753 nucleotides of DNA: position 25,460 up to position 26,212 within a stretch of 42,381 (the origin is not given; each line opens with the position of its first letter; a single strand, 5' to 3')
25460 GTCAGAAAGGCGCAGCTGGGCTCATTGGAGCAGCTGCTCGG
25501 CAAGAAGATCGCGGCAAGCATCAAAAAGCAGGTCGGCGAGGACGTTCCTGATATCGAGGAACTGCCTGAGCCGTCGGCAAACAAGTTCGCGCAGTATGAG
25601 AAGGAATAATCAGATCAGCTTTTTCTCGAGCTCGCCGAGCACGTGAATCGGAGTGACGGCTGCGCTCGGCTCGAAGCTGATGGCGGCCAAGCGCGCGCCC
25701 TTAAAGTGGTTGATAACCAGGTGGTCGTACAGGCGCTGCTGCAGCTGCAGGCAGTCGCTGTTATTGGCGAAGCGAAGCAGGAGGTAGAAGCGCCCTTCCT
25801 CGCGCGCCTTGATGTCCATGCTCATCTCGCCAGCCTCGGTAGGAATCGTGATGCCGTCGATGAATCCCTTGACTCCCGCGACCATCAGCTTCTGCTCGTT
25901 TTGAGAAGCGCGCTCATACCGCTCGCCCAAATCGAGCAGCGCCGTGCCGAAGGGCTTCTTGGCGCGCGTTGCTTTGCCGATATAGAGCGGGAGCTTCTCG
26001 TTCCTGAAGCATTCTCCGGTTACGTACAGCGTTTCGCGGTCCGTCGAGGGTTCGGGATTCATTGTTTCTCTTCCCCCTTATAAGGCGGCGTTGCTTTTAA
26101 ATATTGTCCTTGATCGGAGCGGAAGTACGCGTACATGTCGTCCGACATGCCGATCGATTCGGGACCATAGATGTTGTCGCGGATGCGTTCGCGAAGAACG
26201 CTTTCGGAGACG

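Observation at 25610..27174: GGDEF-family cyclase with variant active site in an archaeon, coupled to an unknown 150-aa protein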

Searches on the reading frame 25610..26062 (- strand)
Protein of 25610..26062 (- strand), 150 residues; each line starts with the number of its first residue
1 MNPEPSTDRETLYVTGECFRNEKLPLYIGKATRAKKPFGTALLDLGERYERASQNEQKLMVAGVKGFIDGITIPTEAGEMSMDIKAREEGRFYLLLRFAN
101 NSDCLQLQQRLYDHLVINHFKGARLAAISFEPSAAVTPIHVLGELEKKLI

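Call 5: search_protein_families(library=pfam, proteins=[window:25610-26062:-], max_evalue=0.01)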
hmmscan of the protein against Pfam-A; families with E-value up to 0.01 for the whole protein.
window:25610-26062:- (150 aa): 0 families

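Call 7: search_solved_structures(query=window:25610-26062:-, max_evalue=10, show_alignments=2)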
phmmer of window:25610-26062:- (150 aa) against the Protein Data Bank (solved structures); distinct sequences matched with E-value up to 10: 3.
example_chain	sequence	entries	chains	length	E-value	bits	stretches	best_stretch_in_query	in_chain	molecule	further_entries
5x7g_A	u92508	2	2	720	0.7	13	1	65-105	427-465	Cycloisomaltooligosaccharide glucanotransferase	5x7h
2jwp_A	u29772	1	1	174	0.77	12.9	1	79-119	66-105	Malectin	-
2k46_A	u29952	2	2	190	0.91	12.7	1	79-119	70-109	MGC80075 protein | Malectin-A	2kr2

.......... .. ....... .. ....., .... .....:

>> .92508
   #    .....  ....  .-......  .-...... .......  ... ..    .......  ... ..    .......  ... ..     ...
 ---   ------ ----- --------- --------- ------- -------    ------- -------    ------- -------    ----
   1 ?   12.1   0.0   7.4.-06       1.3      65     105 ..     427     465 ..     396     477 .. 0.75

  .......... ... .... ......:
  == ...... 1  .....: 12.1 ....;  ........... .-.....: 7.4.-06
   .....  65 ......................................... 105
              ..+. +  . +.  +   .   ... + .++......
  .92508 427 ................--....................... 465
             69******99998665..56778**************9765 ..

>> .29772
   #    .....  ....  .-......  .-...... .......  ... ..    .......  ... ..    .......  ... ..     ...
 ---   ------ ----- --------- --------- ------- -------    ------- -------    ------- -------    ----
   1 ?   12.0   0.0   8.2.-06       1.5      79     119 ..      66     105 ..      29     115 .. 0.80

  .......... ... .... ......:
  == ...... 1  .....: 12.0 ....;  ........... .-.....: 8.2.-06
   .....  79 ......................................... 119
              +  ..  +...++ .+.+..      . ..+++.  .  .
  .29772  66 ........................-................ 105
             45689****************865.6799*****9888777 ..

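Call 9: find_homologous_proteins(query=window:25610-26062:-, max_evalue=0.001)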
Query window:25610-26062:- (150 aa): 2 proteins with E <= 0.001 among 18 candidates.
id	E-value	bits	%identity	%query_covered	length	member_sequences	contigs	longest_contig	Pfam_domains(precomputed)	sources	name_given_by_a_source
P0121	1.9e-93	328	100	100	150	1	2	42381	-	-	-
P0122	1.9e-39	153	50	99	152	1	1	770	-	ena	-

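Call 14: find_encoding_contigs(protein=P0122, flank=10000, max_places=3)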
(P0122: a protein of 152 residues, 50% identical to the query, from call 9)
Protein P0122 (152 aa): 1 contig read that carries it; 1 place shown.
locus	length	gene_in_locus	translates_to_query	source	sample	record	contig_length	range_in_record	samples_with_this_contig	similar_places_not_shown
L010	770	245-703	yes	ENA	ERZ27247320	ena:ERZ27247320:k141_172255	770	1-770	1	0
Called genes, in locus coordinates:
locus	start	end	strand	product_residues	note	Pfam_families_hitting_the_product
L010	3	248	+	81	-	?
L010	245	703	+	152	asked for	-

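Call 20: search_protein_families(library=pfam, alignment_id=A1, max_evalue=10)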
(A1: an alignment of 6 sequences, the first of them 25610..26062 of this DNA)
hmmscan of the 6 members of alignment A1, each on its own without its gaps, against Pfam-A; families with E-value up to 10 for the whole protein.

A. member 1, window:25610-26062:- (150 aa): 0 families

B. families by the number of members that match (of 6 scanned): 6 families
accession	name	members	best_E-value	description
PF22607.2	FAD_binding-like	1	0.015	FAD binding domain-like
PF11128.13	Nucleocap_ssRNA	1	0.051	Plant viral coat protein nucleocapsid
PF24754.1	MavL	1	0.062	Macrodomain effector MavL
PF22375.1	Lgt1_N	1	0.085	Glucosyltransferase Lgt1, N-terminal domain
PF08479.16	POTRA_2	1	0.1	POTRA domain, ShlB-type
PF20901.3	Sf6_terminase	1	0.14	Bacteriophage Sf6, terminase small subunit-like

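Call 21: find_homologous_proteins(query=A1, max_evalue=0.01)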
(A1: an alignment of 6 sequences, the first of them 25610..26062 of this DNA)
Query A1 (6 sequences) (150 aa, profile of the alignment): 7 proteins with E <= 0.01 among 1183 candidates.
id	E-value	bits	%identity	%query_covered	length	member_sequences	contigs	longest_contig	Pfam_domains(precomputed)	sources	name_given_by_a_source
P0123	1.0e-73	264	49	99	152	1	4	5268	-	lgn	-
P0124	1.2e-72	260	46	99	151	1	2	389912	-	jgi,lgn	jgi:hypothetical protein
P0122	1.4e-72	260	50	99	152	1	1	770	-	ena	-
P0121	5.0e-66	239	100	100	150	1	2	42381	-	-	-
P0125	4.4e-65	236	49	99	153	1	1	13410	-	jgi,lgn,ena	-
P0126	6.3e-56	206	34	97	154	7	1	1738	-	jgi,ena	-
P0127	7.0e-52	193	33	97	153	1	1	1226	-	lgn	-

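Call 32: predict_structure(alignment_id=A3)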
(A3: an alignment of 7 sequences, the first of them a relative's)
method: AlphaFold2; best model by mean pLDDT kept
length: 150 residues; sequences in the alignment: 7
mean_pLDDT: 91.3   pTM: 0.86
mean pLDDT of the five models: 91.3, 91.0, 91.0, 90.6, 75.3
residues with pLDDT >= 90: 117; 70-90: 30; 50-70: 2; < 50: 1
segments of 3 or more residues with pLDDT < 50: none
pLDDT, mean of each block of 10 residues (from residue 1): 77 94 94 94 93 93 93 84 93 93 93 91 93 90 93
secondary structure, 60 per line:
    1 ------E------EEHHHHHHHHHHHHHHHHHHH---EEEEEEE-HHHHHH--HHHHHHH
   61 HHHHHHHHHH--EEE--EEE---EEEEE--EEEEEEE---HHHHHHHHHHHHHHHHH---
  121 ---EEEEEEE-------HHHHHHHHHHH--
elements in order: H16-34 E38-44 H46-51 H54-70 E73-75 E78-80 E84-88 E91-97 H101-117 E124-130 H138-148

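Call 34: fold_search(model_id=the predicted structure, library=pdb)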
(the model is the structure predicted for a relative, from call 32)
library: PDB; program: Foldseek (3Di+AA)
matches with E <= 10: 1059; with E <= 0.001: 30
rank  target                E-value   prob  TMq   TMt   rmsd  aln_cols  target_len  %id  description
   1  5euh_D                6.9e-06  1.00  0.66  0.69   3.6       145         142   14  Crystal structure of the c-di-GMP-bound GGDEF domain of P. fluorescens GcbC (released 2015-12-30)
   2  6et7_B                1.8e-05  1.00  0.75  0.19   3.5       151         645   15  Activated heterodimer of the bacteriophytochrome regulated diguanylyl cyclase variant - S505V A526V - from Idiomarina  (released 2018-06-13)
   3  5llx_A                2.5e-05  1.00  0.72  0.18   3.2       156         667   14  Bacteriophytochrome activated diguanylyl cyclase from Idiomarina species A28L with GTP bound (released 2017-03-15)
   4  5llw_B                3.0e-05  1.00  0.72  0.18   4.1       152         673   14  Bacteriophytochrome activated diguanylyl cyclase from Idiomarina species A28L (released 2017-03-15)
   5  5llw_A                5.4e-05  1.00  0.72  0.18   3.8       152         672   14  Bacteriophytochrome activated diguanylyl cyclase from Idiomarina species A28L (released 2017-03-15)
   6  3qyy_B                6.1e-05  1.00  0.66  0.64   3.9       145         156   14  A Novel Interaction Mode between a Microbial GGDEF Domain and the Bis-(3, 5 )-cyclic di-GMP (released 2011-11-30)
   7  3i5c_B                7.0e-05  1.00  0.76  0.59   3.2       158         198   13  Crystal structure of a fusion protein containing the leucine zipper of GCN4 and the GGDEF domain of WspR from Pseudomo (released 2009-08-18)
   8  6khu                  9.0e-05  1.00  0.66  0.74   4.6       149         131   15  The crystal structure of a DGC protein from Thermotoga maritima (released 2020-07-22)
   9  7e6g_B                1.2e-04  1.00  0.72  0.44   3.3       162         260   12  Crystal structure of diguanylate cyclase SiaD in complex with its activator SiaC from Pseudomonas aeruginosa (released 2021-09-22)
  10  9g85_D                1.3e-04  1.00  0.66  0.24   5.2       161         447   14  Structure of Response regulator PleD in complex with c-diGMP and ppGpp (released 2025-08-06)
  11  5m3c_A                1.9e-04  1.00  0.67  0.26   3.6       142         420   16  Structure of the hybrid domain (GGDEF-EAL) of PA0575 from Pseudomonas aeruginosa PAO1 at 2.8 Ang. with GTP and Ca2+ bo (released 2017-12-20)
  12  5euh_C                2.1e-04  1.00  0.66  0.69   3.8       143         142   13  Crystal structure of the c-di-GMP-bound GGDEF domain of P. fluorescens GcbC (released 2015-12-30)
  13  6ttr_B                2.1e-04  1.00  0.70  0.55   3.9       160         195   12  Crystal Structure of the coiled coil and GGDEF domain of DgcB from Caulobacter crescentus in complex with c-di-GMP (released 2021-01-13)
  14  5xgb                  2.5e-04  1.00  0.71  0.21   4.4       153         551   12  Crystal structure of the PAS-GGDEF-EAL domain of PA0861 from Pseudomonas aeruginosa (released 2017-12-20)
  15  4urs_A                3.0e-04  1.00  0.71  0.66   4.2       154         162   16  Crystal Structure of GGDEF domain from T.maritima (released 2014-10-08)
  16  7e6g_A                3.2e-04  1.00  0.70  0.42   3.3       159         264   12  Crystal structure of diguanylate cyclase SiaD in complex with its activator SiaC from Pseudomonas aeruginosa (released 2021-09-22)
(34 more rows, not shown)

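Call 35: search_protein_representatives(alignment_id=A3)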
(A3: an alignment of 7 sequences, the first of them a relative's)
Query: 7 sequences, 151 profile positions. Proteins with E-value up to 0.001 (for the whole library): 15; up to 1e-10: 12; up to 1e-30: 5. The best 15 are listed.
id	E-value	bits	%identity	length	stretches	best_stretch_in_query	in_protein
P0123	2.0e-72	258.1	-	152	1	1-151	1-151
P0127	3.7e-61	221.5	-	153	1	4-150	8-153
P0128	1.1e-41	158.3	-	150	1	3-150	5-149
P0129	1.2e-41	158.2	-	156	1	1-150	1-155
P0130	1.3e-32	128.9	-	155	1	1-150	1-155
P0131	2.1e-30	121.7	-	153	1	4-150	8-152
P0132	2.6e-19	85.7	-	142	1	1-151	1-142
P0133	6.0e-18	81.3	-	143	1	7-149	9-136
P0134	2.8e-14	69.3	-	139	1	2-151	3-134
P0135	6.8e-14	68.1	-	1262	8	31-109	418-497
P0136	9.0e-12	61.2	-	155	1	6-149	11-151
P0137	3.6e-11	59.3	-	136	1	29-147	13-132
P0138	6.5e-10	55.2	-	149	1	3-145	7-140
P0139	4.6e-07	45.9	-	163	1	1-150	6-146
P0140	2.1e-05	40.5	-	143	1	3-149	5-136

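Call 38: find_encoding_contigs(protein=P0133, flank=6000, max_places=3)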
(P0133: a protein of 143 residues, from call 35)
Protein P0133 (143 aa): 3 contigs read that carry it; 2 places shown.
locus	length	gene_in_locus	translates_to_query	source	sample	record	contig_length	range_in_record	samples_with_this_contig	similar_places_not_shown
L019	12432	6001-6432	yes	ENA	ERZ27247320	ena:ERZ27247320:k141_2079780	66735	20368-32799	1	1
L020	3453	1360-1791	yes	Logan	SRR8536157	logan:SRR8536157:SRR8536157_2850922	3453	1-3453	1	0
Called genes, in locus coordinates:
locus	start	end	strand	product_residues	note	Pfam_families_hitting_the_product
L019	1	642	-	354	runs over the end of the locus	PF00091:Tubulin, PF12327:FtsZ_C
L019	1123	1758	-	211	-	PF00881:Nitroreductase, PF14512:TM1586_NiRdase (faint), PF00881:Nitroreductase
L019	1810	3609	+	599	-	PF04675:DNA_ligase_A_N, PF01068:DNA_ligase_A_M, PF04679:DNA_ligase_A_C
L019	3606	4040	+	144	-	-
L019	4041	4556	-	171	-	PF08281:Sigma70_r4_2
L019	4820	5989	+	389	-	PF00990:GGDEF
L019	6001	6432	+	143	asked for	-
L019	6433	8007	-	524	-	PF00271:Helicase_C, PF20470:HTH_61 (weak), PF21280:Helicase_dom4_arc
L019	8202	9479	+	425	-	PF02504:FA_synthesis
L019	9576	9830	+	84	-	PF01866:Diphthamide_syn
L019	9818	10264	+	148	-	-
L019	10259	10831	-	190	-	-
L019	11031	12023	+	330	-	PF00953:Glycos_transf_4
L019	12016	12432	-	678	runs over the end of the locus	PF02516:STT3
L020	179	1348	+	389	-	PF00990:GGDEF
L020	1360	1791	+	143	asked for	-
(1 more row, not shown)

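Call 39: find_encoding_contigs(protein=P0136, flank=6000, max_places=3)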
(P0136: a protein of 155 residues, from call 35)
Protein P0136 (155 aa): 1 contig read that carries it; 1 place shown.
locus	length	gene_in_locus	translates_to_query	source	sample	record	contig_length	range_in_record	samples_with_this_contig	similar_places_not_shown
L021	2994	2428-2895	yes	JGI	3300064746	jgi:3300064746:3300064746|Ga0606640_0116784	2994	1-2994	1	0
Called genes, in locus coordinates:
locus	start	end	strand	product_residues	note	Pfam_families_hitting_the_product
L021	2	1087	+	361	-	?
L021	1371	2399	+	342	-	PF00990:GGDEF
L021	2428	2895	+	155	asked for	-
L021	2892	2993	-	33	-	?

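Call 40: find_encoding_contigs(protein=P0140, flank=8000, max_places=3)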
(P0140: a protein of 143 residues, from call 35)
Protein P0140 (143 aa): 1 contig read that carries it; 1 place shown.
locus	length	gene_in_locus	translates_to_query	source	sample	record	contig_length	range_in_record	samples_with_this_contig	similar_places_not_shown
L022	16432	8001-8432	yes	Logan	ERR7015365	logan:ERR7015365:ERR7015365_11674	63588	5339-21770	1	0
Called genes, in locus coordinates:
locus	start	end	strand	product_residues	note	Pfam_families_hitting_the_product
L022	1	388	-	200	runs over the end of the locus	PF10706:Aminoglyc_resit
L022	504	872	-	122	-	-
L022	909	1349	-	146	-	PF01569:PAP2, PF14360:PAP2_C (weak)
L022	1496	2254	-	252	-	PF00590:TP_methylase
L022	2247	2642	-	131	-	PF01243:PNPOx_N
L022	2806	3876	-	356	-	PF00091:Tubulin, PF12327:FtsZ_C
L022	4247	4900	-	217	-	PF00881:Nitroreductase, PF14512:TM1586_NiRdase (faint), PF00881:Nitroreductase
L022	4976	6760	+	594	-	PF04675:DNA_ligase_A_N, PF01068:DNA_ligase_A_M, PF04679:DNA_ligase_A_C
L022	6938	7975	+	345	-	PF00990:GGDEF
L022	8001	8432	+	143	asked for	-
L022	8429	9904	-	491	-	PF00271:Helicase_C (weak), PF20470:HTH_61 (weak), PF21280:Helicase_dom4_arc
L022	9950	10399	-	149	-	-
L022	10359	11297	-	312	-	-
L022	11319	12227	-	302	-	PF01073:3Beta_HSD, PF01370:Epimerase, PF04321:RmlD_sub_bind, PF16363:GDP_Man_Dehyd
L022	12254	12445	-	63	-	-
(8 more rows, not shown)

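Call 41: find_encoding_contigs(protein=P0139, flank=8000, max_places=3)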
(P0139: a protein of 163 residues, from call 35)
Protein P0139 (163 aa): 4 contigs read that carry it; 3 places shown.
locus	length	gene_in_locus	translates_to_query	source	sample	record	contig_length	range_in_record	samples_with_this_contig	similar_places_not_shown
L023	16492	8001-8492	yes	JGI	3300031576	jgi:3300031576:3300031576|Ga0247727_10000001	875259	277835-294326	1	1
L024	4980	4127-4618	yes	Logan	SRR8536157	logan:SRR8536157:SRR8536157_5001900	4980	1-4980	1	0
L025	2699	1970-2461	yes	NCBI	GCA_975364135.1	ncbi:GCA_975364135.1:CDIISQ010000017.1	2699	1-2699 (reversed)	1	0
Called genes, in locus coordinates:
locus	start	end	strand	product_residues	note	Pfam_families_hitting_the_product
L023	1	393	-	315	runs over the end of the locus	PF00389:2-Hacid_dh, PF02826:2-Hacid_dh_C, PF03446:NAD_binding_2 (weak)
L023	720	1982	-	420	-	PF00091:Tubulin, PF12327:FtsZ_C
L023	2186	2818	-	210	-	PF00881:Nitroreductase, PF14512:TM1586_NiRdase (faint), PF00881:Nitroreductase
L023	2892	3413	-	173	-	-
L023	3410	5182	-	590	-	PF04675:DNA_ligase_A_N, PF01068:DNA_ligase_A_M, PF04679:DNA_ligase_A_C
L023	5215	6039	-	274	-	-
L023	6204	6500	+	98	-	-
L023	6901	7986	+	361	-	PF00990:GGDEF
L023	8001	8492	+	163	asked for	-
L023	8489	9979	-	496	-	PF00271:Helicase_C, PF20470:HTH_61 (weak), PF21280:Helicase_dom4_arc, PF14520:HHH_5 (faint)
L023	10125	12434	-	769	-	PF00082:Peptidase_S8, PF06832:BiPBP_C (faint)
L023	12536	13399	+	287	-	-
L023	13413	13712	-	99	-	-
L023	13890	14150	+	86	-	PF01866:Diphthamide_syn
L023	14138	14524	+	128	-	-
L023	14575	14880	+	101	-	-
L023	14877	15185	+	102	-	-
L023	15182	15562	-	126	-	-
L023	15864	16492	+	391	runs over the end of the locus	-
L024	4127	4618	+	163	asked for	-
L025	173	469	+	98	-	-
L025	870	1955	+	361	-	PF00990:GGDEF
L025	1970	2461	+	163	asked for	-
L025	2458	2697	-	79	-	?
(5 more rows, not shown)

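Call 42: find_encoding_contigs(protein=P0138, flank=8000, max_places=3)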
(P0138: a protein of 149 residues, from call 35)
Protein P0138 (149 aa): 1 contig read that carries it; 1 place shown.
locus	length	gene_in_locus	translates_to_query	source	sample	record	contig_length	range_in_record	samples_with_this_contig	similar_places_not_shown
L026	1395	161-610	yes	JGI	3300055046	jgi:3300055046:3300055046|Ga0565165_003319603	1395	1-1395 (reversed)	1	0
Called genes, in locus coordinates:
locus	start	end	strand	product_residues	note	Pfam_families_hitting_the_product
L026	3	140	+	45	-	?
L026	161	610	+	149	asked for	-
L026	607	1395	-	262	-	?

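Call 43: list_cluster_members(proteins=[P0139, L025:870-1955:+, L023:3410-5182:-])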
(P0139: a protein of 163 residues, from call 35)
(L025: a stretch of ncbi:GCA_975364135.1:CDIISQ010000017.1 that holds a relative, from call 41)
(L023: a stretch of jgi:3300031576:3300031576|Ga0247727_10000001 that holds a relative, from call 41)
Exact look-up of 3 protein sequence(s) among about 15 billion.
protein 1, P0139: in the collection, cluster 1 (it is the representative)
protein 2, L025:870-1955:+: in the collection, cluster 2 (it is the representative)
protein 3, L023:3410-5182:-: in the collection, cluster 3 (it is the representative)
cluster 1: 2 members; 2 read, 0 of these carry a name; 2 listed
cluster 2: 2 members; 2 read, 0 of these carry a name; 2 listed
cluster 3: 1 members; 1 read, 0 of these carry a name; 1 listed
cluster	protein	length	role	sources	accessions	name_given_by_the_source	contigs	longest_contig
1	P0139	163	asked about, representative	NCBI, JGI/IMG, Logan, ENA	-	-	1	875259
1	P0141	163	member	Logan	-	-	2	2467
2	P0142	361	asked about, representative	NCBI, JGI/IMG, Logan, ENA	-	-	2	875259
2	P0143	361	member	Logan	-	-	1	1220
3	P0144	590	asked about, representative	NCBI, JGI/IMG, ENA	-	-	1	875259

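Call 60: search_protein_families(library=padloc, proteins=[window:25610-26062:-], max_evalue=0.01)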
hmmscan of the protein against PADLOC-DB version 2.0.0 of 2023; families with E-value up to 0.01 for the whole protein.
window:25610-26062:- (150 aa): 0 families

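Call 61: search_protein_families(library=ncbifam, proteins=[window:25610-26062:-], max_evalue=0.001)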
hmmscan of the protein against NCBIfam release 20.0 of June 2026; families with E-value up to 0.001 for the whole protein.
window:25610-26062:- (150 aa): 0 families

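Call 70: find_encoding_contigs(protein=P0137, flank=8000, max_places=2)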
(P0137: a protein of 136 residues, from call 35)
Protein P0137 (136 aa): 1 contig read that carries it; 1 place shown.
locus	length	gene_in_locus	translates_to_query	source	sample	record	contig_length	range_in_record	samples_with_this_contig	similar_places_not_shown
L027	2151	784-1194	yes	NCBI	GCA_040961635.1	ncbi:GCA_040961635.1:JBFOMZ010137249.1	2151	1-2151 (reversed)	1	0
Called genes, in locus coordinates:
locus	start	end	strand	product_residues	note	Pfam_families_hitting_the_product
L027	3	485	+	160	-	?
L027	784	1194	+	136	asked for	-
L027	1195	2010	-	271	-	PF21280:Helicase_dom4_arc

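Call 71: find_encoding_contigs(protein=P0130, flank=8000, max_places=2)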
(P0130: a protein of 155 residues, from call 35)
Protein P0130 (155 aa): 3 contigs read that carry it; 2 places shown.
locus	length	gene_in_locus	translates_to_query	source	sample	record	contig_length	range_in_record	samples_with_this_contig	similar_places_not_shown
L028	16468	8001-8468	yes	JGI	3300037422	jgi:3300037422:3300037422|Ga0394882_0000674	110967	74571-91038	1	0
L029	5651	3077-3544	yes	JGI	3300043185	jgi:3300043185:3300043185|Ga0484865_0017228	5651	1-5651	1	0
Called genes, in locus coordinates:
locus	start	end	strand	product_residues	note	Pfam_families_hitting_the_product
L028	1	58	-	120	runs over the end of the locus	PF01850:PIN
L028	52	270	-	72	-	-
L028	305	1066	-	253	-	PF00590:TP_methylase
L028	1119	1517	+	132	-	PF00293:NUDIX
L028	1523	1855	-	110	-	-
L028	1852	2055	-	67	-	PF14076:DUF4258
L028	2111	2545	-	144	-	PF02308:MgtC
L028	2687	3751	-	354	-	PF00091:Tubulin, PF12327:FtsZ_C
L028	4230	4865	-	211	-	PF00881:Nitroreductase, PF14512:TM1586_NiRdase (faint), PF00881:Nitroreductase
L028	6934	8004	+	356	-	PF00990:GGDEF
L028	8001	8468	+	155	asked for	-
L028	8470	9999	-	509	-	PF00271:Helicase_C, PF20470:HTH_61 (faint), PF21280:Helicase_dom4_arc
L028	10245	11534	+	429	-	PF02504:FA_synthesis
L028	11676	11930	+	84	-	PF01866:Diphthamide_syn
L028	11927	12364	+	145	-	-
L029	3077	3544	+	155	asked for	-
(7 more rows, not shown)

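Call 76: find_related_loci(query=A3, collection=metagenome_contigs, flank=3000)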
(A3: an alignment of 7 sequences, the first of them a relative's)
Query A3 (150 aa) in metagenome_contigs; peptide patterns used: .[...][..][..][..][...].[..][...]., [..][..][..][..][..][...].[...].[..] (x = any residue, [..] = any of these).
92 stretches matched a pattern; 2 encode a relative of the query (tblastn E <= 1e-3); 2 distinct loci.
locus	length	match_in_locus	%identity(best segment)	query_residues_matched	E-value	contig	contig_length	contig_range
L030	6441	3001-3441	48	1-144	6e-46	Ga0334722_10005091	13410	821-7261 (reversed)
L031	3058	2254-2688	33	5-149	1e-20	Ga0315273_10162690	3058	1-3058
